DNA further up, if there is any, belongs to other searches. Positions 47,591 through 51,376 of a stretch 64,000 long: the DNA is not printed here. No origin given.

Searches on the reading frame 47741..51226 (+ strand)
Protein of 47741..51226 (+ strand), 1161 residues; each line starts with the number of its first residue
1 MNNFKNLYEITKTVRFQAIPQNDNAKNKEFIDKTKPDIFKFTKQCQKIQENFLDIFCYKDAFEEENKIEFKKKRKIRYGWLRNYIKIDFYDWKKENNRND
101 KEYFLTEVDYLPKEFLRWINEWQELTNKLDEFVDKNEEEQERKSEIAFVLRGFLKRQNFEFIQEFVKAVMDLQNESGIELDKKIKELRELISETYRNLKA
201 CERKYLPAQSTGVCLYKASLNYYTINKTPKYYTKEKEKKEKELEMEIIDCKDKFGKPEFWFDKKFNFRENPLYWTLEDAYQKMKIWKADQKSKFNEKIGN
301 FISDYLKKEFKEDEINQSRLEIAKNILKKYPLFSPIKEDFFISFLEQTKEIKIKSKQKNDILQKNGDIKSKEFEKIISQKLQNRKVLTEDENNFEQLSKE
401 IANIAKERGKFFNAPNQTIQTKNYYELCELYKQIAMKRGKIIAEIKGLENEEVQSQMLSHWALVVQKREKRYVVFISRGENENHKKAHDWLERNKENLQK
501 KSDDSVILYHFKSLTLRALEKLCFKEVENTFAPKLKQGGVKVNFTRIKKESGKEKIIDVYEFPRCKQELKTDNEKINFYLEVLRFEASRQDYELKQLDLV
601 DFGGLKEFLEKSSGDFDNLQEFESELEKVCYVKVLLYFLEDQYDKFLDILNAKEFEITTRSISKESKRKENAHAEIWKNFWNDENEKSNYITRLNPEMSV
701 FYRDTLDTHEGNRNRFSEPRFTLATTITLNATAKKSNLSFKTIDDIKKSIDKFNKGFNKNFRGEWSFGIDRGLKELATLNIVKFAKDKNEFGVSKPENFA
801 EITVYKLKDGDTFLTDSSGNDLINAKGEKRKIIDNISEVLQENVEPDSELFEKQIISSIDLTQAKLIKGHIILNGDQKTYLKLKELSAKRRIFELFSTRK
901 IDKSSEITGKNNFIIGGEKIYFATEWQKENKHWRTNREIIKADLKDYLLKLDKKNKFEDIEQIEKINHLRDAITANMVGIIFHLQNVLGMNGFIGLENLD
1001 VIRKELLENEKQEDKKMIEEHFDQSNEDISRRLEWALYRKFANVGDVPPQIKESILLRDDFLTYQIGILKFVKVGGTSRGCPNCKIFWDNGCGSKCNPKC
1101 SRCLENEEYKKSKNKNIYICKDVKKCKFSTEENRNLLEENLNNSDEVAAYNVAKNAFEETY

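Call 12: search_protein_families(library=pfam, proteins=[window:47741-51226:+], max_evalue=0.01)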
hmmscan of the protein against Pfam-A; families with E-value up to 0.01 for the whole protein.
window:47741-51226:+ (1161 aa): 0 families

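Call 13: find_homologous_proteins(query=window:47741-51226:+, max_evalue=0.00001)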
Query window:47741-51226:+ (1161 aa): 36 proteins with E <= 0.00001 among 8000 candidates.
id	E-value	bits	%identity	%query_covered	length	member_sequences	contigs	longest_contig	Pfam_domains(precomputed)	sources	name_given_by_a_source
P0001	0.0e+0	2560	99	100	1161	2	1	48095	-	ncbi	-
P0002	0.0e+0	1329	60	100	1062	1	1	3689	-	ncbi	-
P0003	0.0e+0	1274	56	99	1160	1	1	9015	-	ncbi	-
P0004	0.0e+0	1240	55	100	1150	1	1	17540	-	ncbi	-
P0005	0.0e+0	1174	54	100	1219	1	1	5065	-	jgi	-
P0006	0.0e+0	1159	55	100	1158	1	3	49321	-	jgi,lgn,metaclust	metaclust:\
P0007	0.0e+0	1152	52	100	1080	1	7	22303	-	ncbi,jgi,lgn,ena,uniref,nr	ncbi:hypothetical protein CO051_00090 [Candidatus Roizmanbacteria bacterium CG_4_9_14_0_2_um_filter_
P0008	0.0e+0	1132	51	100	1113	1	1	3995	-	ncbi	-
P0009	0.0e+0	1088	52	99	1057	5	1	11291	-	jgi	-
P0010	0.0e+0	1059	52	100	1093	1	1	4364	-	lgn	-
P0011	0.0e+0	1030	49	100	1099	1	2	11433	-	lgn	-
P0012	1.1e-292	992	50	93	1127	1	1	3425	-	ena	-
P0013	4.3e-284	964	48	100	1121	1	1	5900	-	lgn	-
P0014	1.7e-281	955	48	100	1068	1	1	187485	-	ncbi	-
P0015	4.9e-185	636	38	99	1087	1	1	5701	-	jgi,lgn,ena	-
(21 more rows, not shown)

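Call 16: find_encoding_contigs(protein=P0001, flank=10000, max_places=4)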
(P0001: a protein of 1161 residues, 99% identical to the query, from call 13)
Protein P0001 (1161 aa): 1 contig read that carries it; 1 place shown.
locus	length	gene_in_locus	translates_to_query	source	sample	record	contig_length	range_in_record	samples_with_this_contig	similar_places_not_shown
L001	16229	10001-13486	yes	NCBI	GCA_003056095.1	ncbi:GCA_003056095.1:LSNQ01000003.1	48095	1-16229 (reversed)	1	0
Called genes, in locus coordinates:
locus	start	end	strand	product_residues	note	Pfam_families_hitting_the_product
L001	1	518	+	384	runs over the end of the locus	PF13365:Trypsin_2, PF13180:PDZ_2, PF17820:PDZ_6 (weak)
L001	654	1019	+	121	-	PF01503:PRA-PH, PF03819:MazG (faint)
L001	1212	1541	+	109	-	PF13083:KH_KhpA-B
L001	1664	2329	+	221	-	PF01746:tRNA_m1G_MT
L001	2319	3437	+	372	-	PF01098:FTSW_RODA_SPOVE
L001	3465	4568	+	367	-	PF03033:Glyco_transf_28, PF04101:Glyco_tran_28_C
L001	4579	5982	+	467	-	PF01225:Mur_ligase, PF08245:Mur_ligase_M, PF02875:Mur_ligase_C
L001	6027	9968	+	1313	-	PF18501:REC1, PF21918:cas_Cpf1_2nd, PF22222:Cpf1_PI-like, PF18516:RuvC_1, PF18510:NUC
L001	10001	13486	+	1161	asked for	-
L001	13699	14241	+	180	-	PF01930:Cas_Cas4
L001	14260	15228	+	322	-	PF01867:Cas_Cas1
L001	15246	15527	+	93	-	PF09827:CRISPR_Cas2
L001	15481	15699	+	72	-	-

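Call 21: find_related_loci(query=A1, collection=genome_contigs, flank=6000)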
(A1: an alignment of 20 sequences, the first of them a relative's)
Query A1 (1161 aa) in genome_contigs; peptide patterns used: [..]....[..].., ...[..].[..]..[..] (x = any residue, [..] = any of these).
192 stretches matched a pattern; 41 encode a relative of the query (tblastn E <= 1e-3); 40 distinct loci.
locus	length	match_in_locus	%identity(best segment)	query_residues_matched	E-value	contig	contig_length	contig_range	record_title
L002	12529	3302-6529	52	1-1158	0e+0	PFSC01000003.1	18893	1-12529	MAG: Candidatus Roizmanbacteria bacterium CG_4_9_14_0_2_um_filter_39_13 CG_4_9_14_0.2_um_filter_scaffold_1473_c, whole g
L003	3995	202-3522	51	1-1161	0e+0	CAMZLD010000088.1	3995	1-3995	uncultured Flavobacteriaceae bacterium isolate TAG_MAG_00021 genome assembly, contig: TAG_MAG_00021_000000000046, whole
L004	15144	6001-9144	52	4-1158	0e+0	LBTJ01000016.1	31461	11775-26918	MAG: Candidatus Roizmanbacteria bacterium GW2011_GWA2_37_7 US54_C0016, whole genome shotgun sequence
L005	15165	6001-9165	48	2-1161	0e+0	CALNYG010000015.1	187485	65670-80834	MAG: Candidatus Moraniibacteriota bacterium isolate HOU_bin.0114 genome assembly, contig: contig_28404, whole genome sho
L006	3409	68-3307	35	8-1158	5e-175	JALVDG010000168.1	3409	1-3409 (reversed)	MAG: Thiotrichaceae bacterium isolate 134-614_metabat2_scaf2bin.022 134-614_scaffold_28165_c1, whole genome shotgun sequ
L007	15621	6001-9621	33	20-1159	6e-112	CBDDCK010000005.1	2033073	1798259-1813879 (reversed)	MAG: Spirochaetia bacterium isolate ec65812f-cd42-4137-a767-48787d97cef6 genome assembly, contig: contig_5, whole genome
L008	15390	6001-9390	31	72-1154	2e-108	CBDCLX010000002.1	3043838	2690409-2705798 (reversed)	MAG: Bdellovibrionales bacterium isolate c651e7dc-220c-40e6-9815-480c42f7b4bf genome assembly, contig: contig_2, whole g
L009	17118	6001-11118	30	8-1159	3e-107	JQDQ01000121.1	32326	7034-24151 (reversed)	Smithella sp. SCADC Smithella_SCADC_Contig_212, whole genome shotgun sequence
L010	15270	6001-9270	28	8-1156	4e-100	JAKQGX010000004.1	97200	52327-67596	MAG: Bacteroidota bacterium isolate USDE_metabat.117 k141_1759371, whole genome shotgun sequence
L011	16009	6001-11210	31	145-1158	8e-98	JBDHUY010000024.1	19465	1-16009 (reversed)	MAG: Candidatus Gracilibacteria bacterium isolate AS-MICRO-OLR.153 NODE_10317_length_19465_cov_12.472756, whole genome s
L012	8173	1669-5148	28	8-1158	8e-95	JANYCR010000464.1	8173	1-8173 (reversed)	MAG: Leptospiraceae bacterium isolate 336R_metabinner_194_sub 336R_k141_2436121, whole genome shotgun sequence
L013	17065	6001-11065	28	8-1157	1e-94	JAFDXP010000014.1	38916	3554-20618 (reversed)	MAG: Bacteroidetes bacterium isolate SZAS-28 LIN-425__14__length-38916, whole genome shotgun sequence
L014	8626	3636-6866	30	60-1058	2e-94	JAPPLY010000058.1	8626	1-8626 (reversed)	MAG: Bdellovibrionales bacterium isolate RHO3_bin_33 NODE_9504_length_8626_cov_13.765255, whole genome shotgun sequence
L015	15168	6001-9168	27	80-1096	7e-79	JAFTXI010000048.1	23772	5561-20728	MAG: Bacteroidales bacterium isolate RGIG4235 Roe_deer_Colon-4__c2917, whole genome shotgun sequence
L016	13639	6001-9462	27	8-1157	5e-76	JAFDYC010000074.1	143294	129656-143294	MAG: Bacteroidetes bacterium isolate SZAS-40 LIN-621__74__length-143294, whole genome shotgun sequence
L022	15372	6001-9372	27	8-1158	2e-62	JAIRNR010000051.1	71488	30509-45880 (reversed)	MAG: Bacteroidales bacterium isolate Cd354_bin43 k119_2470114, whole genome shotgun sequence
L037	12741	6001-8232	22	374-1161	6e-11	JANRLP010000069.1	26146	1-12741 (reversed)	MAG: Leptospiraceae bacterium isolate bins.194 k141_1085688, whole genome shotgun sequence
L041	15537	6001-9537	26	8-1161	1e-49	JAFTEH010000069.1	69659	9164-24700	MAG: Spirochaetaceae bacterium isolate RGIG3740 Goat_Rumen.Co__c1459160, whole genome shotgun sequence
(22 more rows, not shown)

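Call 22: find_related_loci(query=A1, collection=metagenome_contigs, flank=6000)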
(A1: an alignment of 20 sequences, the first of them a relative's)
Query A1 (1161 aa) in metagenome_contigs; peptide patterns used: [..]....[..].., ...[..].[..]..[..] (x = any residue, [..] = any of these).
321 stretches matched a pattern; 39 encode a relative of the query (tblastn E <= 1e-3); 38 distinct loci.
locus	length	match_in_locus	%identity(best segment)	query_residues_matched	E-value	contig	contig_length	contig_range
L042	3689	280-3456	60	1-1158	0e+0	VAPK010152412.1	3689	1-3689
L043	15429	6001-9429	55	1-1157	0e+0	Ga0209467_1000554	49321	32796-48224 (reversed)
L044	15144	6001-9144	52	4-1158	0e+0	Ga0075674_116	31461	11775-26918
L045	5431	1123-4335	38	8-1161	0e+0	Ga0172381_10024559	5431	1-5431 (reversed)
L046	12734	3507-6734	52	1-1158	0e+0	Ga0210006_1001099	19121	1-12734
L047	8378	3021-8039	35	7-1159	2e-164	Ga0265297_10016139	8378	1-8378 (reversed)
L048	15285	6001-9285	31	4-1158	6e-115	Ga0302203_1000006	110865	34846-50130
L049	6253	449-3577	30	3-1159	2e-105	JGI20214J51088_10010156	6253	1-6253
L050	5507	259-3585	30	1-1158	4e-101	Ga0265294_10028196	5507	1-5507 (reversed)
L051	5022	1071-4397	30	1-1158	2e-101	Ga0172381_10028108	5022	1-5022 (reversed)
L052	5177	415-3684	28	8-1156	8e-101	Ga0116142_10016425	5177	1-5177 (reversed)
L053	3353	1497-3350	35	3-675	3e-102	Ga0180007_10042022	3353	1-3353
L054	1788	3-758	62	900-1158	5e-106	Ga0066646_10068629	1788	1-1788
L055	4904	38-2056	34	424-1158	1e-96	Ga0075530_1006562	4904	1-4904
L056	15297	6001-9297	28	8-1156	7e-95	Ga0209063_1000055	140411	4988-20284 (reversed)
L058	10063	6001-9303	28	8-1161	3e-73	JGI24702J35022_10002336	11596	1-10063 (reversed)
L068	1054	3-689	45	896-1161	2e-52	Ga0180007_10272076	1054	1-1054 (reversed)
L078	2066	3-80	100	1136-1161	1e-8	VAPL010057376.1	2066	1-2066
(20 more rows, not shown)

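Call 32: search_protein_families(library=pfam, proteins=[L022:11692-14412:+, L001:6027-9968:+, L001:15481-15699:+], max_evalue=0.01)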
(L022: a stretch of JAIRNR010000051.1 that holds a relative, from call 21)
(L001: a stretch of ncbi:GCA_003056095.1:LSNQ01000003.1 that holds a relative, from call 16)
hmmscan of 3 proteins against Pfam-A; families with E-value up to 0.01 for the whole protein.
L022:11692-14412:+ (906 aa): 10 families
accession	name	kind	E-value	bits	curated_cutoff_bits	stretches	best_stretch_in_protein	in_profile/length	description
PF00580.27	UvrD-helicase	-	1e-87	294.7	23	1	73-342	1-271/271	UvrD/REP helicase N-terminal domain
PF13361.12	UvrD_C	-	2.2e-74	251.4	25.6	1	348-719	2-348/350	UvrD-like helicase C-terminal domain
PF13245.12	AAA_19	-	4.3e-23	82.4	25.1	1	77-327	1-134/134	AAA domain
PF13538.12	UvrD_C_2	-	9.7e-13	48.2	27.4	1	659-716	2-51/52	UvrD-like helicase C-terminal domain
PF21196.3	PcrA_UvrD_tudor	-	6.7e-11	42.3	23.9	1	857-901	1-44/48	PcrA/UvrD tudor domain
PF13604.12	AAA_30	-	1e-06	29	27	1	73-137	2-67/191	AAA domain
PF01443.25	Viral_helicase1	-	2.9e-06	27.7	21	1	642-714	163-224/228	Viral superfamily 1 RNA helicase core domain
PF13086.12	AAA_11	-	0.0053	17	27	0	73-140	2-75/257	AAA domain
PF04851.21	ResIII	-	0.0061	16.9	22.5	0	75-145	6-82/164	Type III restriction enzyme, res subunit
PF13087.12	AAA_12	-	0.0095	15.9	27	0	650-717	133-191/195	AAA domain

L001:6027-9968:+ (1313 aa): 5 families
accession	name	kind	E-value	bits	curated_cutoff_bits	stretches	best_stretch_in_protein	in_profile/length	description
PF18516.7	RuvC_1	-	1e-81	274.3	26.2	1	879-1311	7-242/244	RuvC nuclease domain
PF18501.6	REC1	-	2.1e-45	156.1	37.4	1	54-314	3-250/250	Alpha helical recognition lobe domain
PF22222.1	Cpf1_PI-like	-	3.6e-25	88.8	27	1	663-755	1-91/91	CRISPR-associated endonuclease Cpf1 PI domain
PF18510.6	NUC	-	2e-18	67.9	25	1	1064-1240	1-151/162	Nuclease domain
PF21918.1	cas_Cpf1_2nd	-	1.5e-07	32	27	1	329-587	2-225/225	CRISPR-associated endonuclease Cpf1 REC2 domain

L001:15481-15699:+ (72 aa): 0 families
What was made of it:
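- Tried and rejected: The 906-residue ORF between the two cas2-leader copies in L022 is a UvrD/PcrA helicase, not a mobile-element or reverse-transcriptase gene (call 32).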

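Call 43: search_solved_structures(query=window:47741-51226:+, max_evalue=0.001)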
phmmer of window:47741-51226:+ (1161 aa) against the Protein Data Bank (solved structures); distinct sequences matched with E-value up to 0.001: 2.
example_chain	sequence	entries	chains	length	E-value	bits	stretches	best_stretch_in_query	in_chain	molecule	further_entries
9hlx_A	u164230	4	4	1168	3e-61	210.8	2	365-961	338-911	Ba1Cas12a3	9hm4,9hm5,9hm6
21we_A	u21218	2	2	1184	1.3e-58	202.1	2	9-941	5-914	Cas12a3 binary complex | Nuclease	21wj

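Call 46: search_solved_structures(query=window:47741-51226:+, max_evalue=10, show_alignments=1)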
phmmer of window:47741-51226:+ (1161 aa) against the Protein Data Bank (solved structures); distinct sequences matched with E-value up to 10: 5.
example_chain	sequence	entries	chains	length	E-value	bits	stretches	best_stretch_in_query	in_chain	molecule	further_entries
9hlx_A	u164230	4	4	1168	3e-61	210.8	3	365-961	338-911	Ba1Cas12a3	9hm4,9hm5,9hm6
21we_A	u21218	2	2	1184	1.3e-58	202.1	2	9-941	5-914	Cas12a3 binary complex | Nuclease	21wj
5njt_b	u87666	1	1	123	0.31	12.1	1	853-925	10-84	50S ribosomal protein L10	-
7o5b_p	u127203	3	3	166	0.54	11.3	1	853-925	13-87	50S ribosomal protein L10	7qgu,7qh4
3j9w_BJ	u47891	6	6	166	0.54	11.3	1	853-925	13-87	50S ribosomal protein uL10 | 50S ribosomal protein L10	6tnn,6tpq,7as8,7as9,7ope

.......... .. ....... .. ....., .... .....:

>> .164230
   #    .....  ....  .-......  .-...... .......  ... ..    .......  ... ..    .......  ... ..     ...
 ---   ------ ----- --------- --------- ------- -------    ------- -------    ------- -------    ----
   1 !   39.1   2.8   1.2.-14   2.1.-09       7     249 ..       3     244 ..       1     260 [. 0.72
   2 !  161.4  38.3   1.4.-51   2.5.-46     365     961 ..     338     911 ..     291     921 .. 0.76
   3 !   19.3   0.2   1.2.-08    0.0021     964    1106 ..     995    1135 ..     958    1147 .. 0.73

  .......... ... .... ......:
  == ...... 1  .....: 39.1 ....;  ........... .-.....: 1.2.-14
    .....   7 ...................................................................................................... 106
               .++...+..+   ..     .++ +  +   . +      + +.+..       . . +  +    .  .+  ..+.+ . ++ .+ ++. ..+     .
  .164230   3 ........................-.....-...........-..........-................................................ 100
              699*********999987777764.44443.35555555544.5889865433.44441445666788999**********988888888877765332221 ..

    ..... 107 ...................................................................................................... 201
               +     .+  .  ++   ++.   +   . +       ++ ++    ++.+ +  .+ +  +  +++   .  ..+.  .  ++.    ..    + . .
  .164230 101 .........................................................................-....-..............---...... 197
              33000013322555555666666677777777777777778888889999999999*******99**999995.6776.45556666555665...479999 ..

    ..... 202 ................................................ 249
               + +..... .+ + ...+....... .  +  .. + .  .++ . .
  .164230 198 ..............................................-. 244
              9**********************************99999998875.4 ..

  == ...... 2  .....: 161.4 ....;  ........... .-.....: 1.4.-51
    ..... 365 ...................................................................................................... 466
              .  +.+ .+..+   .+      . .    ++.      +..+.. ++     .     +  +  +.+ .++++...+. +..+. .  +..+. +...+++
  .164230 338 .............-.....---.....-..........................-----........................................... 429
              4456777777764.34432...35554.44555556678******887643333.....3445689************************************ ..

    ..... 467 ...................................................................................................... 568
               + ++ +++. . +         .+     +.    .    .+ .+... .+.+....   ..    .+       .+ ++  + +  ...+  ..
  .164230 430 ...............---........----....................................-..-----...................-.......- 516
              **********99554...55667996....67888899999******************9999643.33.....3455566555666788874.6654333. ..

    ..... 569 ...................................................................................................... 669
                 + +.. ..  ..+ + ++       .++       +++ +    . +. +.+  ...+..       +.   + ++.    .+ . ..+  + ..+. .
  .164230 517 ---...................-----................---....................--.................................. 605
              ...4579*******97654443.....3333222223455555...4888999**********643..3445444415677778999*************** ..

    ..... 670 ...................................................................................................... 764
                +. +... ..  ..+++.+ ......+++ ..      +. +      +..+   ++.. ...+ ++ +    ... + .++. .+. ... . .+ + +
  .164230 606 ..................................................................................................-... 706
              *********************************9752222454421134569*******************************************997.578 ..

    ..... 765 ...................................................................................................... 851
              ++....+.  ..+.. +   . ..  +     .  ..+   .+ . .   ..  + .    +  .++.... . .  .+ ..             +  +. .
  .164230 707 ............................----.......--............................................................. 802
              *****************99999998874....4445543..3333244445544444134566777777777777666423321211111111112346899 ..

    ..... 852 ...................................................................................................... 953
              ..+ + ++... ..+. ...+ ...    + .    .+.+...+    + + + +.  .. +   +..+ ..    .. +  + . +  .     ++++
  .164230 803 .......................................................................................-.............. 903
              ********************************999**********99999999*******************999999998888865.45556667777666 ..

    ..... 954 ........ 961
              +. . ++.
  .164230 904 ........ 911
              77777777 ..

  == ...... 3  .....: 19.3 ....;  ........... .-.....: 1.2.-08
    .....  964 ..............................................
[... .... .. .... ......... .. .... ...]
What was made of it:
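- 47741..51226 (+): Second effector (1161 aa) of the Cas12a3 clade. It ends ......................* and has an intact natural stop. The only significant PDB sequence matches (E<=0.001; nothing else with E below 0.3) are Ba1Cas12a3 9hlx (E 3e-61) and Cas12a3 21we (1.3e-58), calls 43 and 46.
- On Cas12a3 (for the second effector 47741-51226): No Cas12a2 chain appears even at E<=10 (calls 43, 46).
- Tried and rejected: The PDB search showed only Cas12a3 matches (calls 43, 46), and the label was corrected.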
